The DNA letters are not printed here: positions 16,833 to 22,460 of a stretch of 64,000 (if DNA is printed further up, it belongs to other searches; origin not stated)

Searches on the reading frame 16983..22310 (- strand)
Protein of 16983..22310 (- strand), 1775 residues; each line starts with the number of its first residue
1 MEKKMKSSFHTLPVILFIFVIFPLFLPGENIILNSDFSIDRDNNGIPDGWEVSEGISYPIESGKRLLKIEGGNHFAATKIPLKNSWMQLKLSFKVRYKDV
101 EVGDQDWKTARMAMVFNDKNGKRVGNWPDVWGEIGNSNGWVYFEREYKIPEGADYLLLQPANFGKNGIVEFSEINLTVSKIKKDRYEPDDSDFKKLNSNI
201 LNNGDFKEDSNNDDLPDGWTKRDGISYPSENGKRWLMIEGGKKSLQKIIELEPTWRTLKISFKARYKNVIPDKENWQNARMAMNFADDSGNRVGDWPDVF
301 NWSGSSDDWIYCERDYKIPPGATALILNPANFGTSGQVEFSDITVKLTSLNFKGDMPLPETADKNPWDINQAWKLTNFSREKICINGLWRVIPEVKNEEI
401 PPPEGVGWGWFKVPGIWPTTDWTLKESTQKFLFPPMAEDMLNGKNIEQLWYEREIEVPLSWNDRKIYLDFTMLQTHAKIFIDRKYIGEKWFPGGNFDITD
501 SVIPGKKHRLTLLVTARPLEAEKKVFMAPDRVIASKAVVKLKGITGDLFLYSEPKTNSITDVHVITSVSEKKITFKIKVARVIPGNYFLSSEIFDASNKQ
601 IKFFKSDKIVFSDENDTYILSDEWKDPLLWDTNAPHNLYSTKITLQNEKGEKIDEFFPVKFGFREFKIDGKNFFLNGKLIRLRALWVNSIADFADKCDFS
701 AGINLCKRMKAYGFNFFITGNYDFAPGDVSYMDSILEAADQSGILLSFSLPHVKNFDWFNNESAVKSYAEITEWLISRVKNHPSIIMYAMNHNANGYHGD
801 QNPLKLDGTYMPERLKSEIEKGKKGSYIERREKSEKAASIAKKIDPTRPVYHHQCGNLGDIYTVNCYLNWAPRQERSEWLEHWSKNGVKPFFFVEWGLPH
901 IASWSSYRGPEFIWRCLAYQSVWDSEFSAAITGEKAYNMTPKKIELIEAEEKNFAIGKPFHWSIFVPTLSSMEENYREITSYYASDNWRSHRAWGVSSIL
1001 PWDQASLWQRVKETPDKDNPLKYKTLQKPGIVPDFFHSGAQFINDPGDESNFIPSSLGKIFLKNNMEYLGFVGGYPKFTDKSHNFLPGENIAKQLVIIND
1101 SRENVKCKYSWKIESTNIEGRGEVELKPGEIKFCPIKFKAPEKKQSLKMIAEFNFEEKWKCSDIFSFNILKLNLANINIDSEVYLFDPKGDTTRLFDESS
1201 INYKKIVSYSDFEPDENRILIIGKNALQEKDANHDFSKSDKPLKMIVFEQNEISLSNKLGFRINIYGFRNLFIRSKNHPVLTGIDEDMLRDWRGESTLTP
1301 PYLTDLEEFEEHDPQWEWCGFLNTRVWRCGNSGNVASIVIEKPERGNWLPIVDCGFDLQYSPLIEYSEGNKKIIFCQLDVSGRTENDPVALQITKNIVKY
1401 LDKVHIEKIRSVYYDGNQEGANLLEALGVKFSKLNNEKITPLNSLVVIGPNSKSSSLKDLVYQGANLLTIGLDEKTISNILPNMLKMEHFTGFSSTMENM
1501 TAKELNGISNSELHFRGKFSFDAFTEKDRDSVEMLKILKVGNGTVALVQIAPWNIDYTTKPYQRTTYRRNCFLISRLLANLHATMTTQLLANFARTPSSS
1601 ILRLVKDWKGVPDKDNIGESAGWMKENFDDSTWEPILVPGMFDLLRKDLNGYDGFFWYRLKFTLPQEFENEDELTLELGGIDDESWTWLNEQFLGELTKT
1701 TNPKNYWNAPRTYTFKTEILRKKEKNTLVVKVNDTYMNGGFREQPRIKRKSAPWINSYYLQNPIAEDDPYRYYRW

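Call 96: search_protein_families(library=pfam, proteins=[window:16983-22310:-], max_evalue=0.001)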
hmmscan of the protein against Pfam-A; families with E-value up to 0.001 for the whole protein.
window:16983-22310:- (1775 aa): 5 families
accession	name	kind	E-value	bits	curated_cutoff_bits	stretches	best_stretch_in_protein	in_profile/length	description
PF02837.24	Glyco_hydro_2_N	-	1.1e-11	45.4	28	1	421-554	39-169/169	Glycosyl hydrolases family 2, sugar binding domain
PF22666.2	Glyco_hydro_2_N2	-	5.2e-11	43.3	27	1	447-525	48-128/167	Glycosyl hydrolase 2 galactose-binding domain-like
PF00703.27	Glyco_hydro_2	-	1.3e-08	36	23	1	558-664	2-109/109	Glycosyl hydrolases family 2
PF13364.12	BetaGal_ABD2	-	1.5e-07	32.6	23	1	1619-1734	3-108/112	Beta-galactosidase second all-beta domain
PF02836.23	Glyco_hydro_2_C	-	3.9e-07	30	21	1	760-928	102-243/302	Glycosyl hydrolases family 2, TIM barrel domain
